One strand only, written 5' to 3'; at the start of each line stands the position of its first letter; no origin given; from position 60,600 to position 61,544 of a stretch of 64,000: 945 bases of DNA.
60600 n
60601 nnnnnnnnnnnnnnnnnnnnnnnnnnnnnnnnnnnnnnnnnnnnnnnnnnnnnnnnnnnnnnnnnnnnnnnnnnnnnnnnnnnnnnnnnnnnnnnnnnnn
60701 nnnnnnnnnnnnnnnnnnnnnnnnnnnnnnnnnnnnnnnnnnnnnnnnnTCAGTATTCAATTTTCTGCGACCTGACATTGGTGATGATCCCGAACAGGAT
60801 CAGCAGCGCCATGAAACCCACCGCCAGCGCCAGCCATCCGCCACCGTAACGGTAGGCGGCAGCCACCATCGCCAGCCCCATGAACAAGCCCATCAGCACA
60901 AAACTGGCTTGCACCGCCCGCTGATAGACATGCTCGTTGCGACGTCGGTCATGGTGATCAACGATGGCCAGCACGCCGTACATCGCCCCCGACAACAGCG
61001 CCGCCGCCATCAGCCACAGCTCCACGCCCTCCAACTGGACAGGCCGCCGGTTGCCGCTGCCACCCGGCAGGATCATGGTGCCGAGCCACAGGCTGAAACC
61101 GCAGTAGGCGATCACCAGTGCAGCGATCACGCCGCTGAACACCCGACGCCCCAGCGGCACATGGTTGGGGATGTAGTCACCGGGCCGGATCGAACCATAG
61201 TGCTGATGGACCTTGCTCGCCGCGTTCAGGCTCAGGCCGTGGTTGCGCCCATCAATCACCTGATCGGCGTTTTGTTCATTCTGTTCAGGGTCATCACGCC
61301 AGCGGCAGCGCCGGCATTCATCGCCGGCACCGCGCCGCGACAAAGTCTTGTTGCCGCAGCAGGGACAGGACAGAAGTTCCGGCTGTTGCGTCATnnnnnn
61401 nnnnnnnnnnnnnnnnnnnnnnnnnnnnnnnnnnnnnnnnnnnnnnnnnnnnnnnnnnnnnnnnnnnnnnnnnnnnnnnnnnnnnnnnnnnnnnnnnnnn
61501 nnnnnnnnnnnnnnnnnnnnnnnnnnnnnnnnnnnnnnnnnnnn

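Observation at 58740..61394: Tandem triplication of an unusual fusion: CPCC four-Cys ribbon + 4TM module with conserved cytoplasmic DH[YH]DxRxNE loop and C-terminal Tyr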

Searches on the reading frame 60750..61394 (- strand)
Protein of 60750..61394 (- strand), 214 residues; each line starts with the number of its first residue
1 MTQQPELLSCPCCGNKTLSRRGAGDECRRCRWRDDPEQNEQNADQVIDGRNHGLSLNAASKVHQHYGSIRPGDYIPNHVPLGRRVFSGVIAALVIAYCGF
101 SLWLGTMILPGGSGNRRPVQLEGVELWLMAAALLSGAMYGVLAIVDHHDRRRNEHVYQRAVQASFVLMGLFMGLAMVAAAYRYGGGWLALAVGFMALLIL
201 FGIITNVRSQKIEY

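Call 3: search_protein_families(library=pfam, proteins=[window:60750-61394:-], max_evalue=1)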
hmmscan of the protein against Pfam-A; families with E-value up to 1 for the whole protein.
window:60750-61394:- (214 aa): 3 families
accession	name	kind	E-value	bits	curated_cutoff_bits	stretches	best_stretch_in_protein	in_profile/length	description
PF14206.11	Cys_rich_CPCC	-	2.3e-12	47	24.5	1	9-70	2-61/75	Cysteine-rich CPCC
PF22859.1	IBIN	-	0.048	13.9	27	1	56-76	14-34/41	Induced by infection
PF17461.7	DUF5423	-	0.43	9.8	25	1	120-193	41-114/348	Family of unknown function (DUF5423)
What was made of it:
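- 60750..61394 (-): Paralog C (214 aa): a CPCC ribbon plus the 4TM module, with no N-terminal domain. Pfam CPCC hit at residues 9-70, E 2.3e-12 (call 3).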

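Call 5: search_protein_families(library=ncbifam, proteins=[window:60750-61394:-], max_evalue=0.1)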
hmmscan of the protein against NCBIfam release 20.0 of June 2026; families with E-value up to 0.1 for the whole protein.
window:60750-61394:- (214 aa): 1 family
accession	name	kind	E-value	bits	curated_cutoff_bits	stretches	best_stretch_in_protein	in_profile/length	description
TIGR03025.1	EPS_sugtrans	subfamily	0.0056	16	295.55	1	122-202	27-107/445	exopolysaccharide biosynthesis polyprenyl glycosylphosphotransferase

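Call 7: find_homologous_proteins(query=window:60750-61394:-, max_evalue=0.001)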
Query window:60750-61394:- (214 aa): 12 proteins with E <= 0.001 among 1270 candidates.
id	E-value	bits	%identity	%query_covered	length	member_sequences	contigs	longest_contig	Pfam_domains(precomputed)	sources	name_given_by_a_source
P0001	4.9e-129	446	90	100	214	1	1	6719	PF14206.12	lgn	-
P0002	3.5e-124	431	87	100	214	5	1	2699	PF14206.12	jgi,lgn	jgi:hypothetical protein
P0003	3.1e-117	408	81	100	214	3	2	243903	PF14206.12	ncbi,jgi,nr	ncbi:MAG: hypothetical protein K2Y31_04895 [Burkholderiales bacterium]|jgi:hypothetical protein|nr:h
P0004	8.4e-99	348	72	96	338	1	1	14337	PF14206.12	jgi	-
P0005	7.2e-97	341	69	99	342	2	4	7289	PF14206.12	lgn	-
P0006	8.0e-96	338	70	99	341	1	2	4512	PF14206.12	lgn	-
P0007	1.1e-77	279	61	98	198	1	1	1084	PF14206.12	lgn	-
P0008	2.0e-62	229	53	97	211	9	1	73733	PF14206.12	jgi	jgi:hypothetical protein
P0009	2.1e-62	229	52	97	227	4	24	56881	PF14206.12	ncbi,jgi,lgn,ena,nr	ncbi:MAG TPA: CPCC family cysteine-rich protein [Usitatibacteraceae bacterium]|jgi:hypothetical prot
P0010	7.8e-59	217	49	100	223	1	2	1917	PF14206.12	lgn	-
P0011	6.7e-56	207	45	94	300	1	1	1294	PF14206.12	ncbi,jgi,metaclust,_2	metaclust:\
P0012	6.4e-42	162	45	97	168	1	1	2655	PF14206.12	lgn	-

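Call 9: find_encoding_contigs(protein=P0003, flank=10000, max_places=3)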
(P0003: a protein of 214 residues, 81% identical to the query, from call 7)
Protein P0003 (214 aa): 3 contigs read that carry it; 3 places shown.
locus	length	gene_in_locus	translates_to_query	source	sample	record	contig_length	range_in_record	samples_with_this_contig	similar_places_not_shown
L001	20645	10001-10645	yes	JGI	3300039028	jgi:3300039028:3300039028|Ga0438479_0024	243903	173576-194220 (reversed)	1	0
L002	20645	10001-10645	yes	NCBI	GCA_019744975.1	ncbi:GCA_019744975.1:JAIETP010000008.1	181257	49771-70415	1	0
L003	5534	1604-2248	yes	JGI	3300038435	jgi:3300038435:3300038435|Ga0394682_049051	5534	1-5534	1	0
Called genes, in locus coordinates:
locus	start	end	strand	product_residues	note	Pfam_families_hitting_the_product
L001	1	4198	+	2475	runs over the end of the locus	PF05860:TPS, PF19417:RnlA_toxin_N (faint)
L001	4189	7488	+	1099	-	PF04773:FecR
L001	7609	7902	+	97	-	PF02604:PhdYeFM_antitox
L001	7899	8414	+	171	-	PF01850:PIN, PF13470:PIN_3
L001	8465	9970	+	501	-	PF07244:POTRA (faint), PF08479:POTRA_2, PF03865:ShlB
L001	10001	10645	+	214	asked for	PF14206:Cys_rich_CPCC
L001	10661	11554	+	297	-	PF14206:Cys_rich_CPCC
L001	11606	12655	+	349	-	PF14206:Cys_rich_CPCC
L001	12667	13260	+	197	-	-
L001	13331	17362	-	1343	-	PF00317:Ribonuc_red_lgN (weak), PF02867:Ribonuc_red_lgC, PF14890:Intein_splicing, PF14528:LAGLIDADG_3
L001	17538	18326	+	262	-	PF00378:ECH_1, PF16113:ECH_2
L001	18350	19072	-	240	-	PF05153:MIOX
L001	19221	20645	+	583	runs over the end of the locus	PF00920:ILVD_EDD_N, PF24877:ILV_EDD_C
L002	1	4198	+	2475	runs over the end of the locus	PF05860:TPS, PF19417:RnlA_toxin_N (faint)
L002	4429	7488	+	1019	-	PF04773:FecR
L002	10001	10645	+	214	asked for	PF14206:Cys_rich_CPCC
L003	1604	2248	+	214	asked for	PF14206:Cys_rich_CPCC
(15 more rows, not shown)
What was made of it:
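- Closest known: Two-partner secretion / contact-dependent inhibition loci. Same: A TPS-domain exoprotein lies further upstream in the syntenic MAG (call 9).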

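Call 10: find_encoding_contigs(protein=P0009, flank=10000, max_places=4)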
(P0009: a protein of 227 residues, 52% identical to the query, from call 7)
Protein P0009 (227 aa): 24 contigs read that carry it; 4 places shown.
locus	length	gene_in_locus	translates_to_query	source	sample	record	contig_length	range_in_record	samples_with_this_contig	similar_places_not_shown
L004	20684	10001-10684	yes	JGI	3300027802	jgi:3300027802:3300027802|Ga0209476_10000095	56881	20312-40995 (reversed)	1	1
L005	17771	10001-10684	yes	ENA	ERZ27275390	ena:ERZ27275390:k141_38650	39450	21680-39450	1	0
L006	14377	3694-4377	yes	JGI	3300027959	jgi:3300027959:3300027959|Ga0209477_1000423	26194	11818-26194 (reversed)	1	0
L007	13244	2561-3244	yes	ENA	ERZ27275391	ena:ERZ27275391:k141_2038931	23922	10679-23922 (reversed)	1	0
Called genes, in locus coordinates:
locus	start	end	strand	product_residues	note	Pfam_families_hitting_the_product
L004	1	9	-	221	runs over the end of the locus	PF03544:TonB_C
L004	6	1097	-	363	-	PF01070:FMN_dh, PF03060:NMO (faint), PF05690:ThiG (faint), PF01645:Glu_synthase (weak), PF00478:IMPDH (weak)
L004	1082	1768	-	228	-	PF13640:2OG-FeII_Oxy_3, PF18331:PKHD_C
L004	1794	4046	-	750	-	PF07715:Plug, PF00593:TonB_dep_Rec_b-barrel, PF25183:OMP_b-brl_4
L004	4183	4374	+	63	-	PF10636:hemP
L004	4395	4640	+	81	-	-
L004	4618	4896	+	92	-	-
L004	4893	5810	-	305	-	PF00248:Aldo_ket_red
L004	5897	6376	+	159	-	PF00571:CBS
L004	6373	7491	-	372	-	PF00990:GGDEF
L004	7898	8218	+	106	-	PF06296:RelE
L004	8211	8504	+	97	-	PF01381:HTH_3 (weak)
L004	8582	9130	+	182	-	PF00210:Ferritin, PF02915:Rubrerythrin, PF03232:COQ7 (weak), PF02915:Rubrerythrin (weak)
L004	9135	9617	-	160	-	PF03061:4HBT (weak)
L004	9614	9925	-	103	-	PF08803:ydhR (weak)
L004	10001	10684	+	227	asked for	PF14206:Cys_rich_CPCC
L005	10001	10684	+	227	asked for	PF14206:Cys_rich_CPCC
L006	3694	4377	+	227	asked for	PF14206:Cys_rich_CPCC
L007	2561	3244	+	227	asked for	PF14206:Cys_rich_CPCC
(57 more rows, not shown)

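Call 11: find_encoding_contigs(protein=P0008, flank=10000, max_places=3)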
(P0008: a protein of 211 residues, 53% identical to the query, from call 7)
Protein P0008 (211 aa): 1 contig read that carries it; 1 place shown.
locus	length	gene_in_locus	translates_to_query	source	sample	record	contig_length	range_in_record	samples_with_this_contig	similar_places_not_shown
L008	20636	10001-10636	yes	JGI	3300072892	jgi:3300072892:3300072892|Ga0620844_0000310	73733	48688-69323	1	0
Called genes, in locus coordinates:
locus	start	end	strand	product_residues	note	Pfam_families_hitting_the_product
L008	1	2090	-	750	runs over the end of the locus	PF07715:Plug, PF00593:TonB_dep_Rec_b-barrel, PF25183:OMP_b-brl_4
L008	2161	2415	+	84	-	PF10636:hemP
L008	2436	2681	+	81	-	-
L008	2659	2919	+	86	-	-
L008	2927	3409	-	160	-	PF00210:Ferritin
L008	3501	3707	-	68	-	PF04324:Fer2_BFD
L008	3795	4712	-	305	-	PF00248:Aldo_ket_red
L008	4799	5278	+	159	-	PF00571:CBS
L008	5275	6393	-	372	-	PF00990:GGDEF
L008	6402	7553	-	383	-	PF00990:GGDEF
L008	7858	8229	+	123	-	PF06296:RelE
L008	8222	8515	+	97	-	PF01381:HTH_3 (weak)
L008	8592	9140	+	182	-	PF00210:Ferritin, PF02915:Rubrerythrin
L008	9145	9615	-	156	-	PF03061:4HBT (weak), PF13279:4HBT_2 (weak), PF13622:4HBT_3 (weak)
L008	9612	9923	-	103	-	PF08803:ydhR (weak)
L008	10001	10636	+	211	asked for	PF14206:Cys_rich_CPCC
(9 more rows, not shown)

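Call 17: search_solved_structures(query=window:60750-61394:-, max_evalue=1, show_alignments=2)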
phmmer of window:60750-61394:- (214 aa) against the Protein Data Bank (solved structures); distinct sequences matched with E-value up to 1: 2.
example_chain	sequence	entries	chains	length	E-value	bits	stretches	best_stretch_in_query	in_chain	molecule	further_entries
8ey3_A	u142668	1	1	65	5.5e-08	36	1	9-62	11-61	Cys_rich_CPCC domain-containing protein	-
8ey4_I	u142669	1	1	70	6.4e-08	35.8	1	9-63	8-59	Cys_rich_CPCC domain-containing protein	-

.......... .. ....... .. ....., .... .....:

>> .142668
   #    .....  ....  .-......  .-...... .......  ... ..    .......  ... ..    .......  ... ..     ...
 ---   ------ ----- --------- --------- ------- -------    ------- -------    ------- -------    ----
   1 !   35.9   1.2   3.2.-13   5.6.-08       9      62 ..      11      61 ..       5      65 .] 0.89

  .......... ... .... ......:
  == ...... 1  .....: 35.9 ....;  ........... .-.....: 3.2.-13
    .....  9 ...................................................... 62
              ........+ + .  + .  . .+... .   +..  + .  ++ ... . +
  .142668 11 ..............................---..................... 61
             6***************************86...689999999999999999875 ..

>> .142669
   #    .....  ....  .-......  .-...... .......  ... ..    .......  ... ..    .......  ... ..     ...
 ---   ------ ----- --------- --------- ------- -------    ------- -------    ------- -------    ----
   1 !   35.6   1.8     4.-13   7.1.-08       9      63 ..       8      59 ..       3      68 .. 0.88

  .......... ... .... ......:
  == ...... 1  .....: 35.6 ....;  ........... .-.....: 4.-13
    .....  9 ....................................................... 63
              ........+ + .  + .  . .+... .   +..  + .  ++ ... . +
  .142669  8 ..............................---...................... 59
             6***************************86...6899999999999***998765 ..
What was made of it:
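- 61176..61370 (-): CPCC zinc-ribbon domain of C. Matches PDB 8EY3_A at E 5.5e-8 (call 17).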

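Call 24: search_protein_families(library=pfam, proteins=[L001:2000-4198:+, L001:4189-7488:+, L001:12667-13260:+], max_evalue=0.1)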
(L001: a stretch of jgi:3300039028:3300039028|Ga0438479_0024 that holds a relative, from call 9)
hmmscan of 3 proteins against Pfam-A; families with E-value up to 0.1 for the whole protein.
L001:2000-4198:+ (732 aa): 1 family
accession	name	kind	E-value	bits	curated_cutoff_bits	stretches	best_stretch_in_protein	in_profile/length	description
PF19417.4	RnlA_toxin_N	-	0.00032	21.3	24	1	200-235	37-72/82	RNase LS, bacterial toxin N-terminal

L001:4189-7488:+ (1099 aa): 1 family
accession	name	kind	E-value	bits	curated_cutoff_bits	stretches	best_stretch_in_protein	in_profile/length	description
PF04773.18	FecR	-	2.5e-15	57.1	24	2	80-170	1-87/97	FecR protein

L001:12667-13260:+ (197 aa): 1 family
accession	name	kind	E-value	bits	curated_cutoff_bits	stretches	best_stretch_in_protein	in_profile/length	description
PF11992.13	TgpA_N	-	0.025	14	30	1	36-136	104-192/333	TgpA N-terminal domain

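Call 55: find_encoding_contigs(protein=P0004, flank=10000, max_places=2)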
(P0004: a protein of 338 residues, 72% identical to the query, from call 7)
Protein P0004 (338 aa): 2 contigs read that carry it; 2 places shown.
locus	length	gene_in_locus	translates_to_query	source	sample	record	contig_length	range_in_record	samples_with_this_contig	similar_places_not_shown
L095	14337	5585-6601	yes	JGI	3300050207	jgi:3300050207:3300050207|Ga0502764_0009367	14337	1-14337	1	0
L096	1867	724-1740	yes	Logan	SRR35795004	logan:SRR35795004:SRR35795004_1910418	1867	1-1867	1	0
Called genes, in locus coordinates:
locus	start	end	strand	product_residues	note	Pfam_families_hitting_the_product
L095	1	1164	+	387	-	?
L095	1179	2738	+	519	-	PF08479:POTRA_2, PF03865:ShlB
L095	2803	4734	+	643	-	PF06271:RDD, PF12796:Ank_2 (weak), PF00023:Ank (weak)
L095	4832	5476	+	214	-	PF14206:Cys_rich_CPCC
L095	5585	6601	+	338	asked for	PF14206:Cys_rich_CPCC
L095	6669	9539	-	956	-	PF00317:Ribonuc_red_lgN (weak), PF02867:Ribonuc_red_lgC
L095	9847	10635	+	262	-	PF00378:ECH_1, PF16113:ECH_2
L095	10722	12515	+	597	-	PF00920:ILVD_EDD_N, PF24877:ILV_EDD_C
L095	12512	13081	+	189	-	PF00856:SET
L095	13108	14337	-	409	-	?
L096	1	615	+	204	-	?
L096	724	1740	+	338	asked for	PF14206:Cys_rich_CPCC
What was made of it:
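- The same arrangement is seen in the Burkholderiales MAG, in a metagenome contig and in L095 (calls 9, 55).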

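Call 62: search_protein_families(library=padloc, proteins=[window:60750-61394:-], max_evalue=0.01)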
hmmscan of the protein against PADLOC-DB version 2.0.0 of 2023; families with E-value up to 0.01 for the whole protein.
window:60750-61394:- (214 aa): 0 families

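Call 63: search_protein_families(library=ncbifam, proteins=[L095:2803-4734:+], max_evalue=0.01)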
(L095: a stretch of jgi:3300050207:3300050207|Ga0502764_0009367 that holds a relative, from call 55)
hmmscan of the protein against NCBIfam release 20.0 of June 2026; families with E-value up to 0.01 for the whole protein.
L095:2803-4734:+ (643 aa): 4 families
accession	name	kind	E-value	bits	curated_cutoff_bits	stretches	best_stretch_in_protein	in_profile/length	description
NF041931.2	MzaA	equivalog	3.9e-08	32.6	800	1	578-640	27-90/726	MZA anti-phage system associated sigma-70 family RNA polymerase sigma factor MzaA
NF043023.1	T4SS_AnkH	equivalog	1.2e-07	30.9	600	1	556-642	35-122/467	Dot/Icm T4SS effector AnkH/LegA3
NF043029.1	T4SS_AnkY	equivalog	3e-05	22.7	600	1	559-635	464-538/543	Dot/Icm T4SS effector AnkY/LegA9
NF043022.1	T4SS_AnkG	equivalog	0.0011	17.9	500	1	576-636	389-454/455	Dot/Icm T4SS effector AnkG/AnkZ/LegA7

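Call 73: predict_structure(alignment_id=A7)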
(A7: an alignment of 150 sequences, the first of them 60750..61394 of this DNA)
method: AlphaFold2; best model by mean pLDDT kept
length: 214 residues; sequences in the alignment: 150
mean_pLDDT: 86.2   pTM: 0.74
mean pLDDT of the five models: 86.2, 85.6, 84.6, 84.6, 84.5
residues with pLDDT >= 90: 119; 70-90: 62; 50-70: 31; < 50: 2
segments of 3 or more residues with pLDDT < 50: none
pLDDT, mean of each block of 10 residues (from residue 1): 70 79 69 61 58 74 82 86 97 98 98 89 98 97 94 91 96 98 97 97 92 62
secondary structure, 60 per line:
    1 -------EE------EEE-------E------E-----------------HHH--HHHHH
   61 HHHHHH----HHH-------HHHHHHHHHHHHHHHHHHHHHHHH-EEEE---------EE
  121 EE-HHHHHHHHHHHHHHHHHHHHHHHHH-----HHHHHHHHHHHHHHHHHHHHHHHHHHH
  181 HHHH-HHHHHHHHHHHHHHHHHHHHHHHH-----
elements in order: E16-18 H56-66 H81-104 E106-109 E119-122 H124-148 H154-184 H186-209
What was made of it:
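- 60750..61394 (-): AF2 model pLDDT 86, with the TM part above 90 (call 73).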

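Call 76: fold_search(model_id=the predicted structure, library=pdb)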
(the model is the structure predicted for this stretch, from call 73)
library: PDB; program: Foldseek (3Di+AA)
matches with E <= 10: 303; with E <= 0.001: 0
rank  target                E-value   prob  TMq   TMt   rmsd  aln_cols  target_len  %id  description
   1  8c1r_E                4.2e-01  0.41  0.23  0.27  13.8       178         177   12  Resting state homomeric GluA2 F231A mutant AMPA receptor in complex with TARP gamma-2 (released 2023-08-30)
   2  7tnp_B                4.8e-01  0.80  0.31  0.13  10.0       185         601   11  Complex GGGG of AMPA-subtype iGluR GluA2 in complex with auxiliary subunit gamma2 (Stargazin) at low glutamate concent (released 2022-04-20)
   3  8vhv                  4.8e-01  0.47  0.25  0.30  13.1       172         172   11  Transmembrane AMPA Receptor Regulatory Protein Subunit Gamma 2 (released 2025-01-22)
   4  4hzu_S                5.1e-01  0.47  0.23  0.28  12.1       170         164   11  Structure of a bacterial energy-coupling factor transporter (released 2013-04-17)
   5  8jxo_A                6.8e-01  0.69  0.27  0.23  13.9       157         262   15  Cryo-EM structure of BlCHR2 class one (released 2024-07-10)
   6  1dze_A                6.8e-01  0.44  0.24  0.24  10.2       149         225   19  Structure of the M Intermediate of Bacteriorhodopsin trapped at 100K (released 2000-08-16)
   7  4ni9_A                7.1e-01  0.35  0.21  0.31  16.5       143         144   12  Crystal structure of human interleukin 6 in complex with a modified nucleotide aptamer (SOMAMER SL1025), FORM 2 (released 2014-01-22)
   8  7tnj_B                8.7e-01  0.21  0.23  0.10  13.8       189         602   12  Complex NNNN of AMPA-subtype iGluR GluA2 in complex with auxiliary subunit gamma2 (Stargazin) at low glutamate concent (released 2022-04-20)
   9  3x29_C                9.6e-01  0.20  0.21  0.25  11.9       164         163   12  CRYSTAL STRUCTURE of MOUSE CLAUDIN-19 IN COMPLEX with C-TERMINAL FRAGMENT OF CLOSTRIDIUM PERFRINGENS ENTEROTOXIN (released 2015-01-21)
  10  8q84_O                1.1e+00  0.11  0.14  0.13  17.8       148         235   14  Outer kinetochore Dam1 protomer dimer Ndc80-Nuf2 coiled-coil complex (released 2023-12-06)
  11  5vhx_E                1.2e+00  0.15  0.18  0.20  11.4       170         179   11  GluA2-1xGSG1L bound to ZK (released 2017-05-03)
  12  9f9i                  1.2e+00  0.35  0.25  0.23  10.0       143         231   15  Laser excitation effects on BR: Dark dataset recorded at SACLA (released 2025-01-22)
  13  1brr_B                1.2e+00  0.30  0.24  0.22  10.2       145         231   17  X-RAY STRUCTURE OF THE BACTERIORHODOPSIN TRIMER/LIPID COMPLEX (released 1998-09-30)
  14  7tno_A                1.2e+00  0.08  0.16  0.10  14.2       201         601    9  Complex GGGN of AMPA-subtype iGluR GluA2 in complex with auxiliary subunit gamma2 (Stargazin) at low glutamate concent (released 2022-04-20)
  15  8xwn_R                1.3e+00  0.44  0.28  0.21   9.1       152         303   12  Structure of CXCR2 bound to CXCL8 (Ligand-receptor focused map) (released 2025-01-15)
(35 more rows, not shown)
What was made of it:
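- Closest known: Claudin / TARP / PMP22-type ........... Same: They are the top but non-significant Foldseek hits (call 76).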

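Call 102: fold_search(model_id=the predicted structure, library=viral)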
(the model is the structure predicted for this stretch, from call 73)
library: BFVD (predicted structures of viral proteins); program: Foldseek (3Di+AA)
matches with E <= 10: 339; with E <= 0.001: 0
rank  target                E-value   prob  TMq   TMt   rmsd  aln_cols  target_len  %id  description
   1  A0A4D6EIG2            2.7e-01  0.93  0.28  0.34  18.8       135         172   12  Uncharacterized protein [Pandoravirus celtis]
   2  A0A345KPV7            2.9e-01  0.66  0.25  0.32   8.6       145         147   17  Uncharacterized protein [Arthrobacter phage Sergei]
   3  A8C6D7                4.0e-01  0.38  0.18  0.14   9.5       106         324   13  Actin rearrangement inducing factor-1 [Antheraea pernyi nuclear polyhedrosis virus]
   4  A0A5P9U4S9            4.2e-01  0.28  0.19  0.23  17.9       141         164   17  (no name in the UniProt tables at hand)
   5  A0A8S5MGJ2            4.4e-01  0.14  0.14  0.10  17.4       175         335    8  Uncharacterized protein [Podoviridae sp. ct1h53]
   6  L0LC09                4.9e-01  0.80  0.31  0.44   7.2       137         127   14  Uncharacterized protein [Bacillus phage phiAGATE]
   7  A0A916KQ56            4.9e-01  0.75  0.28  0.39   8.9       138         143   10  Uncharacterized protein [Mythimna separata entomopoxvirus 'L']
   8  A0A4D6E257            5.2e-01  0.66  0.28  0.37   8.6       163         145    9  Membrane protein [Gordonia phage GodonK]
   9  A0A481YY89            5.7e-01  0.38  0.20  0.22   9.3       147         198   12  Uncharacterized protein [Marseillevirus LCMAC202]
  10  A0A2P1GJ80            5.7e-01  0.35  0.16  0.21  15.4       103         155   16  C protein [Mount Mabu Lophuromys virus 1]
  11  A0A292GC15            6.9e-01  0.41  0.24  0.34  11.6       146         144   12  (no name in the UniProt tables at hand)
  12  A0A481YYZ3            8.0e-01  0.28  0.22  0.07  11.2       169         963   12  Putative hemagglutinin [Mimivirus LCMiAC01]
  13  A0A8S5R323            8.0e-01  0.12  0.19  0.18  23.2       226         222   12  Zinc-ribbon containing domain protein [Myoviridae sp. ctxi06]
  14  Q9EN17                8.4e-01  0.80  0.30  0.39   7.0       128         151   11  AMV031 [Amsacta moorei entomopoxvirus]
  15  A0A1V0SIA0            8.9e-01  0.28  0.24  0.17  13.5       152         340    9  Uncharacterized protein [Klosneuvirus KNV1]
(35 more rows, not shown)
